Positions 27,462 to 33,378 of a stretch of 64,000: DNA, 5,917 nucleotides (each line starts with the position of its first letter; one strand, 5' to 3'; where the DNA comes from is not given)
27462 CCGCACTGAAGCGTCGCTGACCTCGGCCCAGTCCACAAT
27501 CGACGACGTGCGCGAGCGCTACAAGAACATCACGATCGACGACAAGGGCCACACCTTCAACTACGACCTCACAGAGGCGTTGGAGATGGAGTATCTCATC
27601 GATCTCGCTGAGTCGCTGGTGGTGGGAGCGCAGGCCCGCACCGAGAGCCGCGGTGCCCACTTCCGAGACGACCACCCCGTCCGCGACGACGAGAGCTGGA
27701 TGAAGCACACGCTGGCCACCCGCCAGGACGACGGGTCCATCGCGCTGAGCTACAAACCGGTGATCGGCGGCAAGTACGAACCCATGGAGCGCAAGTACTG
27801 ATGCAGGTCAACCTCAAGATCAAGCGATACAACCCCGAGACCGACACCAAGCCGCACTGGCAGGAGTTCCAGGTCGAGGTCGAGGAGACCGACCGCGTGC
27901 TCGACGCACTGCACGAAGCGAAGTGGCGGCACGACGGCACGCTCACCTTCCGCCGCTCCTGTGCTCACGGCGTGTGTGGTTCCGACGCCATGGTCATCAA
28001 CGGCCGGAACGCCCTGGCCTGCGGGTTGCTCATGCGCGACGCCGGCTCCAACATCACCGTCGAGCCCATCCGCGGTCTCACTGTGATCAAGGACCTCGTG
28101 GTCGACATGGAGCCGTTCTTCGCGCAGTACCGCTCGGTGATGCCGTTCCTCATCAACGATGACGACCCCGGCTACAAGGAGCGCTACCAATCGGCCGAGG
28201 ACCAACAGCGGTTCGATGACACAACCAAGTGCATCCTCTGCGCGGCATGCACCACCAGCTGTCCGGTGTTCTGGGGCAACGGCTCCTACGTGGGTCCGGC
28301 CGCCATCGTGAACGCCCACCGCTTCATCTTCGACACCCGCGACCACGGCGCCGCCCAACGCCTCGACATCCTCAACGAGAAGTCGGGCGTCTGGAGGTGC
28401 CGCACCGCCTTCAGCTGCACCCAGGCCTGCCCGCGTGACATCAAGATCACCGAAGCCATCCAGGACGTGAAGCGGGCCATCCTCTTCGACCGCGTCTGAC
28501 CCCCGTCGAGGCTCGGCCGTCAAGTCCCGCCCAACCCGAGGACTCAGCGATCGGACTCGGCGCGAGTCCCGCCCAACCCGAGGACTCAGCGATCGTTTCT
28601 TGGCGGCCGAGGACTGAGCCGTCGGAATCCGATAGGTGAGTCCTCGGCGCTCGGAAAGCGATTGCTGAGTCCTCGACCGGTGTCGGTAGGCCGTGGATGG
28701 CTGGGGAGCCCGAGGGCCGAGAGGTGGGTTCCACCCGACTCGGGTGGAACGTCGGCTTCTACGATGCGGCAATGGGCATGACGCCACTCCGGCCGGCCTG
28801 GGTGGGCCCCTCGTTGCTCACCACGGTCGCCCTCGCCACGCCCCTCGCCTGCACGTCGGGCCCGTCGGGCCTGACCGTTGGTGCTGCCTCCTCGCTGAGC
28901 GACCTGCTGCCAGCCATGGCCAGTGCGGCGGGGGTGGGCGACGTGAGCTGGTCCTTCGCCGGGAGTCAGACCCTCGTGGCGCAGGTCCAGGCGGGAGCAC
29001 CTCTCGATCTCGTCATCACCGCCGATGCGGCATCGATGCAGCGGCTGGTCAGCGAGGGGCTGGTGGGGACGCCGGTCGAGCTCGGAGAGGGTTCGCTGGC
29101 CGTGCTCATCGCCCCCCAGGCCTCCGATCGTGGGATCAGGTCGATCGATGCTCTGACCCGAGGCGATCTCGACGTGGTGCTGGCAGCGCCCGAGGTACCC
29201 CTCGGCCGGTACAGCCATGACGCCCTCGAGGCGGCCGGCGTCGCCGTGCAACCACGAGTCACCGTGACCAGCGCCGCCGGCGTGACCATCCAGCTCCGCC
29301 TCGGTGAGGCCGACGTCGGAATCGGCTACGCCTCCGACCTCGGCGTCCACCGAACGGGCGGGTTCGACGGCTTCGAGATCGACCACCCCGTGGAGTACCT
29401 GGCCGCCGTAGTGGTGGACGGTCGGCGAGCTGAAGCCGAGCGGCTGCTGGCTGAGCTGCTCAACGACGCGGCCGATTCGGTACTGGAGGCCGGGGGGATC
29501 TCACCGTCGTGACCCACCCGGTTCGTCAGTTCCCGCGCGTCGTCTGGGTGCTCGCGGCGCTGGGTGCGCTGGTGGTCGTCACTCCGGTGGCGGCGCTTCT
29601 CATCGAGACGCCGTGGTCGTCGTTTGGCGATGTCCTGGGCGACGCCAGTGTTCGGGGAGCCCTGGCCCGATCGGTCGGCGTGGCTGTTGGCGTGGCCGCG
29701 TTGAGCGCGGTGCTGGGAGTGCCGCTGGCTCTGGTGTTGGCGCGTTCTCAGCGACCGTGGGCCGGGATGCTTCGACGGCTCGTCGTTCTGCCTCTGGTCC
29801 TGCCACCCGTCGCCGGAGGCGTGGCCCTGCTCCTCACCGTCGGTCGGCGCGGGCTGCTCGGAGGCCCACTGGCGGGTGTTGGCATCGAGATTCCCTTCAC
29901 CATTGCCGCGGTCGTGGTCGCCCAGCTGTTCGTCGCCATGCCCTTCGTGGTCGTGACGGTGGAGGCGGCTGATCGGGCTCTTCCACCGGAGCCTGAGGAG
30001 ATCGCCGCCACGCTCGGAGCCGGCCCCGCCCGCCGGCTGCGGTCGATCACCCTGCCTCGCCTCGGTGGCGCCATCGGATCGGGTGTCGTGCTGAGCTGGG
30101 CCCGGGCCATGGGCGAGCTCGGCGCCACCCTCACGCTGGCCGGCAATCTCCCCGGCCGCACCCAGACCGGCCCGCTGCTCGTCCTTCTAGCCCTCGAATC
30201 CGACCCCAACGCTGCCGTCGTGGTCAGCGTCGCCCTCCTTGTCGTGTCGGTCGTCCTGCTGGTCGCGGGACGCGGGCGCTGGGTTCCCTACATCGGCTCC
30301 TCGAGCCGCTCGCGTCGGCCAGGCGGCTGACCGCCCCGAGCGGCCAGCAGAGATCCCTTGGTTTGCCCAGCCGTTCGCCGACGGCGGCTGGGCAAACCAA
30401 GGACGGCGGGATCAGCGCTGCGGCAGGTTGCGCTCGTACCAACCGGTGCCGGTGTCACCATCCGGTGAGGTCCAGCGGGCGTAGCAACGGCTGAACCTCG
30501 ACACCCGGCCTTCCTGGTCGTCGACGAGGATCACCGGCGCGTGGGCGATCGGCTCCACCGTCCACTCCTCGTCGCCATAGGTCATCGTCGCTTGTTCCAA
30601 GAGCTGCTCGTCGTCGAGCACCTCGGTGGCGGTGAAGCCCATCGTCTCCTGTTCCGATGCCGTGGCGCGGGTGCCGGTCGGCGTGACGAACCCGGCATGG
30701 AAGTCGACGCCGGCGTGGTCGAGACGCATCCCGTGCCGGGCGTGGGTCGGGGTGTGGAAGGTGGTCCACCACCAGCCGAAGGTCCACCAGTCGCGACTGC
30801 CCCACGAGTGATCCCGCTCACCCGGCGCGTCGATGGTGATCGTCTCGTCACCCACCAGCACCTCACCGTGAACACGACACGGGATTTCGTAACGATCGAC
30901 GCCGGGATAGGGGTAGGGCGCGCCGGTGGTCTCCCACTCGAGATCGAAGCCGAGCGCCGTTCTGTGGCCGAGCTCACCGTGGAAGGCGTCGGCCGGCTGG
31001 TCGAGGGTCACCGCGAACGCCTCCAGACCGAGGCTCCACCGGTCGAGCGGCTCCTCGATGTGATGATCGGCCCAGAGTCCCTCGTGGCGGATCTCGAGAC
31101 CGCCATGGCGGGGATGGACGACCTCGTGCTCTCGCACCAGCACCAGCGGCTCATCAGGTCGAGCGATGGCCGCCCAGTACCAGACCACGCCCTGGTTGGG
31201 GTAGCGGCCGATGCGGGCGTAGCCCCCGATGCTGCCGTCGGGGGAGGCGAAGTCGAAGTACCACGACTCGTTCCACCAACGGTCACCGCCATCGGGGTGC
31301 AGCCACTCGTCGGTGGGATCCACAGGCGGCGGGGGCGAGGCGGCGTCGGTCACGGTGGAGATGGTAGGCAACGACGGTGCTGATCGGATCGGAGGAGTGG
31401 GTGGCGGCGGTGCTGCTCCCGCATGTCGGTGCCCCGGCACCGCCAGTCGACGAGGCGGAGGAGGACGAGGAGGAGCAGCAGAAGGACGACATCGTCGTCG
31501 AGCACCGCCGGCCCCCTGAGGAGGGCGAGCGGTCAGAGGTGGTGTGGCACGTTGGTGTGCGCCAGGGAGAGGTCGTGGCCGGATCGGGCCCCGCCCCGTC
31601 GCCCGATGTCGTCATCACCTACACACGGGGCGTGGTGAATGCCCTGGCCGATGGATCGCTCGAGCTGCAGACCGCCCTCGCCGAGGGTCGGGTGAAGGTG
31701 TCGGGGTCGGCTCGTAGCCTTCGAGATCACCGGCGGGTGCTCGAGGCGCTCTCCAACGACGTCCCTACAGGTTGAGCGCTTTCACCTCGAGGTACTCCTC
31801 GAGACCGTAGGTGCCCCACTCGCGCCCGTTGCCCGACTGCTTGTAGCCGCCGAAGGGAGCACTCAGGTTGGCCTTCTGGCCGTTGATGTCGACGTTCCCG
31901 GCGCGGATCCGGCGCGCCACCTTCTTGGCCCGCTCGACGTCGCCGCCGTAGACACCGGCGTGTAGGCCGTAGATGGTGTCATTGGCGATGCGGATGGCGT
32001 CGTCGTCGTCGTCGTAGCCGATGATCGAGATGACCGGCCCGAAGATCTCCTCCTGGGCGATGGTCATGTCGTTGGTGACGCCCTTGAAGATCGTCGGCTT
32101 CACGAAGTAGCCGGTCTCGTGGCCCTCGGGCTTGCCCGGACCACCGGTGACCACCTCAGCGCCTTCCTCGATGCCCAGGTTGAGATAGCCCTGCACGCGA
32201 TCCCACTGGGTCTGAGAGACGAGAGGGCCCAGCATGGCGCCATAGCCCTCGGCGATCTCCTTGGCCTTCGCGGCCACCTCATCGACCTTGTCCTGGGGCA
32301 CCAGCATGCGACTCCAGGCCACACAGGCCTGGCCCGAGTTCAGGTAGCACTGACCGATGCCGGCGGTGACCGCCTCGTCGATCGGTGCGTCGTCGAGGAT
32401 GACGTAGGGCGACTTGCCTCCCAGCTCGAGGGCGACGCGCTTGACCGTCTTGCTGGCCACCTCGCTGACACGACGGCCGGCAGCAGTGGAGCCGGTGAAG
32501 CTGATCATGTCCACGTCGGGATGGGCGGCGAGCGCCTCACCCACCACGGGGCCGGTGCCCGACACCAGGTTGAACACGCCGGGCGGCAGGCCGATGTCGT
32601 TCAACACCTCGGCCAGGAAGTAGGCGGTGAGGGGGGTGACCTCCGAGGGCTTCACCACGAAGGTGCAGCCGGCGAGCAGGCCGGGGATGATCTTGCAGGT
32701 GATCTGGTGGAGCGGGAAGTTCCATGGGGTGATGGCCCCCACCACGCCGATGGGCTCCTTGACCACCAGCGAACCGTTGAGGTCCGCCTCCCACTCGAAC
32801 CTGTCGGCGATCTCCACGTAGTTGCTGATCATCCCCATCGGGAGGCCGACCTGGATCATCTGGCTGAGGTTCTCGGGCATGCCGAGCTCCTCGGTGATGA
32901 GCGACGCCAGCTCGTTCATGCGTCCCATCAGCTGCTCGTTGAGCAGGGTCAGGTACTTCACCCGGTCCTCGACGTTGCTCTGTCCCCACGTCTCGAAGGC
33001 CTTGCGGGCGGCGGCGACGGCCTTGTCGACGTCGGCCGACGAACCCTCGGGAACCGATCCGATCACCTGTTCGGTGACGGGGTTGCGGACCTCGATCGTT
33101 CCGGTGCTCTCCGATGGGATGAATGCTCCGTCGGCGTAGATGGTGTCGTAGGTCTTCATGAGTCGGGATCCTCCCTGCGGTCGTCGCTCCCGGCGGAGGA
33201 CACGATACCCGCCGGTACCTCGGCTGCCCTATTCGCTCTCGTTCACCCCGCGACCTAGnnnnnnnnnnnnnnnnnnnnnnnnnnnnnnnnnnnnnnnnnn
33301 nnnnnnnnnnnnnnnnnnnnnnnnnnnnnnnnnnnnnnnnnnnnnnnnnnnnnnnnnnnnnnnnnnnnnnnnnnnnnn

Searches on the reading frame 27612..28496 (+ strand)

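Call 14: search_protein_families(library=pfam, proteins=[window:27612-28496:+], max_evalue=0.001)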
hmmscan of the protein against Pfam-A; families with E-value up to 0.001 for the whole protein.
window:27612-28496:+ (295 aa): 9 families
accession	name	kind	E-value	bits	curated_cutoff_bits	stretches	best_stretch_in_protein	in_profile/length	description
PF13085.11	Fer2_3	-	3.7e-35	120.6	27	1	67-170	1-106/107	2Fe-2S iron-sulfur cluster binding domain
PF13237.11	Fer4_10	-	1.7e-11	44.3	25.5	1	202-274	4-53/53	4Fe-4S dicluster domain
PF13183.11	Fer4_8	-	4.1e-10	40.5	27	1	205-277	3-68/68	4Fe-4S dicluster domain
PF13534.11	Fer4_17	-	4e-07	30.9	22.2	1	206-277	1-60/61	4Fe-4S dicluster domain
PF13187.11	Fer4_9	-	4.4e-05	23.9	27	0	206-276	1-50/52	4Fe-4S dicluster domain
PF12838.12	Fer4_7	-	0.00021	22.1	27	0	206-277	1-52/52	4Fe-4S dicluster domain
PF13746.11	Fer4_18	-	0.00024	21.7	27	0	190-219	44-73/114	4Fe-4S dicluster domain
PF00037.32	Fer4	-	0.0004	20.5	21.1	0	203-219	4-20/24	4Fe-4S binding domain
PF12797.12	Fer4_2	-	0.00059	20.1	24.5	0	201-219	4-22/22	4Fe-4S binding domain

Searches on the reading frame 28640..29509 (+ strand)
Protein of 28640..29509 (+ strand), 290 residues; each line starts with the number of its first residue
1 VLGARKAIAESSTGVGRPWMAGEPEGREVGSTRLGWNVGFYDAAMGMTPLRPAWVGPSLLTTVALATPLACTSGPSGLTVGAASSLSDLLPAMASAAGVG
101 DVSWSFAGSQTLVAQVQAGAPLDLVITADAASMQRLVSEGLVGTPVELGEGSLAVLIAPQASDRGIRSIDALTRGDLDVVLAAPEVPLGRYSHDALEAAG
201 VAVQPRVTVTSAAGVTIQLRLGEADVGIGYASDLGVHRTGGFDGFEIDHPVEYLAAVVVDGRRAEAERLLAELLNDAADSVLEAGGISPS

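Call 14: search_protein_families(library=pfam, proteins=[window:28640-29509:+], max_evalue=0.001)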
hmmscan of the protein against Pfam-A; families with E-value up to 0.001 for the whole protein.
window:28640-29509:+ (290 aa): 1 family
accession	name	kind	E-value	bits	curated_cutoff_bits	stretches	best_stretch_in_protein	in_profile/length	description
PF13531.11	SBP_bac_11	-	1.3e-24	87.7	25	1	79-286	2-225/227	Bacterial extracellular solute-binding protein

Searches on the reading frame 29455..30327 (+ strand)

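Call 14: search_protein_families(library=pfam, proteins=[window:29455-30327:+], max_evalue=0.001)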
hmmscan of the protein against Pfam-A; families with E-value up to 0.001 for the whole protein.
window:29455-30327:+ (291 aa): 1 family
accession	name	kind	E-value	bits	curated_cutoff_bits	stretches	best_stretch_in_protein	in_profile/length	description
PF00528.27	BPD_transp_1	-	1.9e-14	54.2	26.4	1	88-268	1-171/184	Binding-protein-dependent transport system inner membrane component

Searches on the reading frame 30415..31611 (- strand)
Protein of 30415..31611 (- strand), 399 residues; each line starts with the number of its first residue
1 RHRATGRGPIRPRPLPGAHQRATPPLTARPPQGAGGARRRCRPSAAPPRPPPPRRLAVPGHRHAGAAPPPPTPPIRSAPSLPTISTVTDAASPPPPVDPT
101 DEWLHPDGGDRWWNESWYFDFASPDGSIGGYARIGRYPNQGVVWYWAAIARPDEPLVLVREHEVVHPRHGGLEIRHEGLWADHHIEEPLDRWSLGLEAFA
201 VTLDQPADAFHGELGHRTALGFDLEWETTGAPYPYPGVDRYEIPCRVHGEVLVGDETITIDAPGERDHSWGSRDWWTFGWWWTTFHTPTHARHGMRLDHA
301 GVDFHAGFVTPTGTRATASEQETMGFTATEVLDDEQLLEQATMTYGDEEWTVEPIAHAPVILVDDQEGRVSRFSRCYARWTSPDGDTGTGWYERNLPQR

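Call 14: search_protein_families(library=pfam, proteins=[window:30415-31611:-], max_evalue=0.001)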
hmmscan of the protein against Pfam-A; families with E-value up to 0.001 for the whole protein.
window:30415-31611:- (399 aa): 1 family
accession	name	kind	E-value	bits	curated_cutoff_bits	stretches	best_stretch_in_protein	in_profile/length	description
PF23213.1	DUF7065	-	7.5e-10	39.6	27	1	240-273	150-183/183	Domain of unknown function (DUF7065)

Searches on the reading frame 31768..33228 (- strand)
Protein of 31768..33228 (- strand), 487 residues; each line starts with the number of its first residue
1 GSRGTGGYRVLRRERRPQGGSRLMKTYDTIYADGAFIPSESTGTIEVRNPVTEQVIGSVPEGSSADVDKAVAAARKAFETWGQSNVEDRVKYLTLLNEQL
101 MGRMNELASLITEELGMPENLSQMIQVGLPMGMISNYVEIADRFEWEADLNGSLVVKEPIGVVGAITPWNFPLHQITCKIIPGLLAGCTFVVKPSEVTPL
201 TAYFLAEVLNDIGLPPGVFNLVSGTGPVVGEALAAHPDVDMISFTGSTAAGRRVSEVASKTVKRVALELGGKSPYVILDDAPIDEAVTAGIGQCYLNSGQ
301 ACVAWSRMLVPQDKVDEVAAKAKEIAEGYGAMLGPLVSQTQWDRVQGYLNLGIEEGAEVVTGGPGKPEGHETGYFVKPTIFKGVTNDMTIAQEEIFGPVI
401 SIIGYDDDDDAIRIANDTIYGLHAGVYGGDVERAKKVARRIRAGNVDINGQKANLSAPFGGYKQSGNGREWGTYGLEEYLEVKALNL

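Call 14: search_protein_families(library=pfam, proteins=[window:31768-33228:-], max_evalue=0.001)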
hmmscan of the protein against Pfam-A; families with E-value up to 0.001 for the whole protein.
window:31768-33228:- (487 aa): 1 family
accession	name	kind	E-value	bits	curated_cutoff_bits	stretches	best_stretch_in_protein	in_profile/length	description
PF00171.27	Aldedh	-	6.4e-156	519.9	23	1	37-484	2-460/461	Aldehyde dehydrogenase family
